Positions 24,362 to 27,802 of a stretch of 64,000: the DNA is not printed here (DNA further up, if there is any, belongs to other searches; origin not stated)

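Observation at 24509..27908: Long coiled-coil scaffold with iterated acidic SSFDF(I/L) short linear motifs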

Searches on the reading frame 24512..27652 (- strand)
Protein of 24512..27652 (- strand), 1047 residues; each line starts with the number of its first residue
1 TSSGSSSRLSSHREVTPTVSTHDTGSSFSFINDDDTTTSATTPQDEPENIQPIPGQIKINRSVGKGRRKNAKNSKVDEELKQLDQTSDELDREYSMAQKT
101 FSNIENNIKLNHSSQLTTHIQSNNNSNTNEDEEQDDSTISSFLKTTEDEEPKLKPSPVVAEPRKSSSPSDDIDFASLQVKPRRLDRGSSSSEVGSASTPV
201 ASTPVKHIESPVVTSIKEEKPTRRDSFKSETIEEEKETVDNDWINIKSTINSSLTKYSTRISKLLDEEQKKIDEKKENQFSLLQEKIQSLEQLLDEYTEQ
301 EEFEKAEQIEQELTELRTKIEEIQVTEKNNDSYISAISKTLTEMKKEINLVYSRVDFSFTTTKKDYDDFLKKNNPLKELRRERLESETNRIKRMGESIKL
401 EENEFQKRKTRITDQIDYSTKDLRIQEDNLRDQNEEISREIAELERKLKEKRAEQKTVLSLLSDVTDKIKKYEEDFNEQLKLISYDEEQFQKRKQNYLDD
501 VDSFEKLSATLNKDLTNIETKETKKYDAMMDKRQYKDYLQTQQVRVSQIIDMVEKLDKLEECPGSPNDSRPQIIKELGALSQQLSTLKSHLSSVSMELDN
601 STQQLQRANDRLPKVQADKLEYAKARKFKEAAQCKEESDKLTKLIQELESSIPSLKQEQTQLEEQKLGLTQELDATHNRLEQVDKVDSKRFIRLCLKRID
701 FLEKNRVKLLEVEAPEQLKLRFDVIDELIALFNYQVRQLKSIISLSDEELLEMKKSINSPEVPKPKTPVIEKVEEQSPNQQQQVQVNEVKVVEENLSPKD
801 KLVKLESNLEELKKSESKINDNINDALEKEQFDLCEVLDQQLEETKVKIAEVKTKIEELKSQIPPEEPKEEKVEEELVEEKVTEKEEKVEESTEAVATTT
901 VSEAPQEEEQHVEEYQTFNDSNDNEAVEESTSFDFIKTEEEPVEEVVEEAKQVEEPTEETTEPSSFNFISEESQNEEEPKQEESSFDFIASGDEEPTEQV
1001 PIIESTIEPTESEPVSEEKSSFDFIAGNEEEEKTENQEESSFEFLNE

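Call 56: search_solved_structures(query=A3, max_evalue=10, show_alignments=2)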
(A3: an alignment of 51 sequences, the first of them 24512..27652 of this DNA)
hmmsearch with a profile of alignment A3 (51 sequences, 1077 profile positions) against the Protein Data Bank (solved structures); distinct sequences matched with E-value up to 10: 217 (the best 60 are shown).
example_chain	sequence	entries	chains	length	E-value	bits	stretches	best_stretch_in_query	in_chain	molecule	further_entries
9rux_A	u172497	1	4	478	1.7e-07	33.4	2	478-643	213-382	Disrupted in schizophrenia 1 homolog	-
7zr2_A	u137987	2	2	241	5.8e-06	28.3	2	291-402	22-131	Spike protein S2',Chimeric protein mimic of SARS-CoV-2 Spike HR1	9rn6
12dl_KA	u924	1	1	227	0.0004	22.2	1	193-279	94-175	Zinc finger BED domain-containing protein 3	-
24mc_V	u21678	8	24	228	0.0004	22.2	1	193-279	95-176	Zinc finger BED domain-containing protein 3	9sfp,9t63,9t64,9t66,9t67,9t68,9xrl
1c4o_A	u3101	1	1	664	0.00053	21.8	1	780-862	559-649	DNA NUCLEOTIDE EXCISION REPAIR ENZYME UVRB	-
1d2m_A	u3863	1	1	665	0.00053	21.8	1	780-862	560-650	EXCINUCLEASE ABC SUBUNIT B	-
6fsa_A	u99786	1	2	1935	0.00055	21.8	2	431-599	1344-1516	Myosin-7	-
7jh7_F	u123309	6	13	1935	0.00057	21.7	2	431-599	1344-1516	Myosin-7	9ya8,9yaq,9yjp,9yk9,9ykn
8qox_B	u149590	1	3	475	0.00062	21.6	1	483-602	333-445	Conserved membrane protein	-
8enc_M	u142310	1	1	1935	0.0013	20.6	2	431-599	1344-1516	Myosin-7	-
9tpj_A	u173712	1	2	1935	0.0013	20.6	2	431-599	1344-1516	Myosin-7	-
5tby_A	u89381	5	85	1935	0.0013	20.6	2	431-599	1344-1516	Myosin-7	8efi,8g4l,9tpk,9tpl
8q6t_A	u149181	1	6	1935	0.0013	20.6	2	431-599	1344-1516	Myosin-7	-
7wxz_A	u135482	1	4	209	0.0037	19.1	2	291-345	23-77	Spike protein S2'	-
4r0r_A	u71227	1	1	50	0.0043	18.8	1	298-338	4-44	eboIZN21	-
1e52_A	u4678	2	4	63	0.0078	18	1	817-857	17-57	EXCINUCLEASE ABC SUBUNIT | UVRB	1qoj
6em9_A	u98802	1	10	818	0.051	15.3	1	806-882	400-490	ATP-dependent Clp protease ATP-binding subunit ClpC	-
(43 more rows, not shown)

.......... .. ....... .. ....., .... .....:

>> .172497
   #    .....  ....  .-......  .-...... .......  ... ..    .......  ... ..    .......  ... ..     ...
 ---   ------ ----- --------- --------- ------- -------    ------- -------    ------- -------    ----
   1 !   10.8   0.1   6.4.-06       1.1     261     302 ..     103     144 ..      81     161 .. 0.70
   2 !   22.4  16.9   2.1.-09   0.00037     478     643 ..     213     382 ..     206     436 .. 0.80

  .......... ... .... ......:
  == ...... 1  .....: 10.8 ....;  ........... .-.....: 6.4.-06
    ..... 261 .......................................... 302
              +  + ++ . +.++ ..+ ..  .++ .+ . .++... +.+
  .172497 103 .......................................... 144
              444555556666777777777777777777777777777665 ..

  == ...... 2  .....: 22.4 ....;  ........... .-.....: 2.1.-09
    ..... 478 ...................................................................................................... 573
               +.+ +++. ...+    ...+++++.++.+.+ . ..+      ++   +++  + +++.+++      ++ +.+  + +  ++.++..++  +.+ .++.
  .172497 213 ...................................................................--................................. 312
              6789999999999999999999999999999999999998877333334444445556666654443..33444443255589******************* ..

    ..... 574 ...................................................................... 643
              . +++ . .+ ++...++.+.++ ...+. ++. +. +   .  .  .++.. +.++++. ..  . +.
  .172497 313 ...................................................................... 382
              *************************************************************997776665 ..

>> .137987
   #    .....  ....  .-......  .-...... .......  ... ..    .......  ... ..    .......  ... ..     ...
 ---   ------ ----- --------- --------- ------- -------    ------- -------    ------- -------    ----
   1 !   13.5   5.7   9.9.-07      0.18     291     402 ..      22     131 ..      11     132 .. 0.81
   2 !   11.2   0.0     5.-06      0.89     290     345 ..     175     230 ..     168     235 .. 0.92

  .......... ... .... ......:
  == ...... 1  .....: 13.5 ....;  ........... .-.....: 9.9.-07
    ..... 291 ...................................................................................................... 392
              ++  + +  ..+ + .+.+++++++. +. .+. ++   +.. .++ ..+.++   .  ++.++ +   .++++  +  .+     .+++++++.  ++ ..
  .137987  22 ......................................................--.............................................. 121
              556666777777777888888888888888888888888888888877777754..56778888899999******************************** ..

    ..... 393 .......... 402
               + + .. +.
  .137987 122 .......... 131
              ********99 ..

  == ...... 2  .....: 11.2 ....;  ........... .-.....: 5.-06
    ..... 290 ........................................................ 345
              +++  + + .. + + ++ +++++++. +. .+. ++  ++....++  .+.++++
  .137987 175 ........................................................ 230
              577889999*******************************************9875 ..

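Call 81: predict_structure(alignment_id=A3)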
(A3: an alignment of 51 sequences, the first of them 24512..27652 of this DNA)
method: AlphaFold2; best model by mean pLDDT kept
length: 1047 residues; sequences in the alignment: 51
mean_pLDDT: 65.7   pTM: 0.45
mean pLDDT of the five models: 65.7, 65.2, 64.2, 63.9, 62.9
residues with pLDDT >= 90: 238; 70-90: 292; 50-70: 84; < 50: 433
segments of 3 or more residues with pLDDT < 50: 1-45, 48-92, 94-160, 162-179, 181-203, 205-210, 212-229, 765-795, 867-997, 999-1006, 1008-1040, 1042-1044
pLDDT, mean of each block of 10 residues (from residue 1): 36 42 39 40 45 42 41 39 44 45 37 35 38 40 37 43 41 43 40 41 45 44 44 60 86 87 87 68 79 85 86 82 68 87 90 92 94 93 94 93 87 81 76 69 52 64 73 75 84 92 93 93 92 89 86 85 60 80 81 90 94 94 92 93 94 93 91 84 83 89 82 60 81 88 87 84 47 37 31 59 91 93 91 90 93 92 61 40 41 40 44 40 41 45 41 42 42 40 39 44 41 37 42 42 46
secondary structure, 60 per line:
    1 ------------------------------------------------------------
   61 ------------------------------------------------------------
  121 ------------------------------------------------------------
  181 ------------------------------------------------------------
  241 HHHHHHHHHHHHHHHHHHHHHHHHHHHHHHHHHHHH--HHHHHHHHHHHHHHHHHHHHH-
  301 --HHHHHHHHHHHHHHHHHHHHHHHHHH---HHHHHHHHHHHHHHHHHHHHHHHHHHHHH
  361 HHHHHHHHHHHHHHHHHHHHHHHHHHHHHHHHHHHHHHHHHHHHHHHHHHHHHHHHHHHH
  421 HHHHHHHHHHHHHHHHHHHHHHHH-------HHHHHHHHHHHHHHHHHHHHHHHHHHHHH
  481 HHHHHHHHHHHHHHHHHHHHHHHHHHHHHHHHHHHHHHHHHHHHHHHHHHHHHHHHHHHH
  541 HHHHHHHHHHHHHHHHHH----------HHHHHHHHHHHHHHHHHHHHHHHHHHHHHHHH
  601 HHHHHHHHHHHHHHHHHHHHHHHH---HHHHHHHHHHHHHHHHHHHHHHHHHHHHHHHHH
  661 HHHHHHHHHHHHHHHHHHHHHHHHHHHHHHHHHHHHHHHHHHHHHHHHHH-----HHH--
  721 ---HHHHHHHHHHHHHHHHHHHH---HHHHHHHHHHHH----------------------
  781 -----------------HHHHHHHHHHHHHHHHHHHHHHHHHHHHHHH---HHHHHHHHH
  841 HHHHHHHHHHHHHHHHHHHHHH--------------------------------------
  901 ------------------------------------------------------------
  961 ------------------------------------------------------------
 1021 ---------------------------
elements in order (helices of 4 or more, strands of 3 or more residues): H241-276 H279-299 H303-328 H332-444 H452-558 H569-624 H628-710 H724-743 H747-758 H798-828 H832-862

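Call 83: fold_search(model_id=the predicted structure, library=pdb)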
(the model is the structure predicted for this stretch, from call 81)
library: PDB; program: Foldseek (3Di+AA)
matches with E <= 10: 380; with E <= 0.001: 0
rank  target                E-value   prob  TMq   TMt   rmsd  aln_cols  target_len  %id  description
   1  8w20_A                8.1e-02  0.18  0.08  0.11  71.6       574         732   11  Umb1 umbrella toxin particle (released 2024-04-17)
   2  5i6j                  1.3e-01  0.30  0.09  0.16  59.5       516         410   14  Crystal Structure of SRGAP2 F-BARx (released 2017-03-08)
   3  7pqx_A                1.7e-01  0.33  0.06  0.10  39.2       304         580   10  Structure of CtAtm1 in the inward-facing open conformation (released 2022-08-10)
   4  6jbj_A                1.7e-01  0.25  0.07  0.11  62.9       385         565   10  Cryo-EM structure of human lysosomal cobalamin exporter ABCD4 (released 2019-09-11)
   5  6v9z_A                2.0e-01  0.44  0.07  0.10  43.3       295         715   10  Cryo-EM structure of PCAT1 bound to its CtA peptide substrate (released 2020-01-22)
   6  5i7d_A                2.2e-01  0.21  0.08  0.16  57.7       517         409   12  Crystal Structure of srGAP2 F-BARx WT Form-2 (released 2017-08-30)
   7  8vpa_A                2.5e-01  0.33  0.07  0.12  42.2       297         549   11  Cryo-EM structure of the ABC transporter PCAT1 bound with ADP (released 2024-10-30)
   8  7zr1_C                2.6e-01  0.16  0.08  0.10  54.1       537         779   13  Chaetomium thermophilum Mre11-Rad50-Nbs1 complex bound to ATPyS (composite structure) (released 2023-01-11)
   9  7pru_A                2.8e-01  0.25  0.06  0.10  39.8       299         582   10  Structure of CtAtm1 in the inward-facing partially occluded with cargo bound (released 2022-08-10)
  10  8auc_A                3.1e-01  0.85  0.13  0.24  43.0       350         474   11  Structure of peptidoglycan hydrolase Cg1735 from Corynebacterium glutamicum, trigonal crystal form (released 2023-01-18)
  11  6ek7                  3.1e-01  0.35  0.10  0.22  12.8       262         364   12  YaxA from Yersinia enterocolitica (released 2018-05-16)
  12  8i4x_B                3.1e-01  0.14  0.09  0.09  70.7       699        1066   11  Cryo-EM structure of 5-subunit Smc5/6 (released 2024-06-26)
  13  5i6r                  3.2e-01  0.15  0.06  0.14  56.9       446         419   15  Crystal Structure of srGAP2 F-BARx WT Form-1 (released 2017-08-30)
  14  7ph3_A                3.2e-01  0.10  0.05  0.08  38.8       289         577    9  AMP-PNP bound nanodisc reconstituted MsbA with nanobodies, spin-labeled at position A60C (released 2022-08-24)
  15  7psl_A                3.5e-01  0.25  0.07  0.11  43.1       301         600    8  S. cerevisiae Atm1 in MSP1D1 nanodiscs in nucleotide-free state (released 2021-12-29)
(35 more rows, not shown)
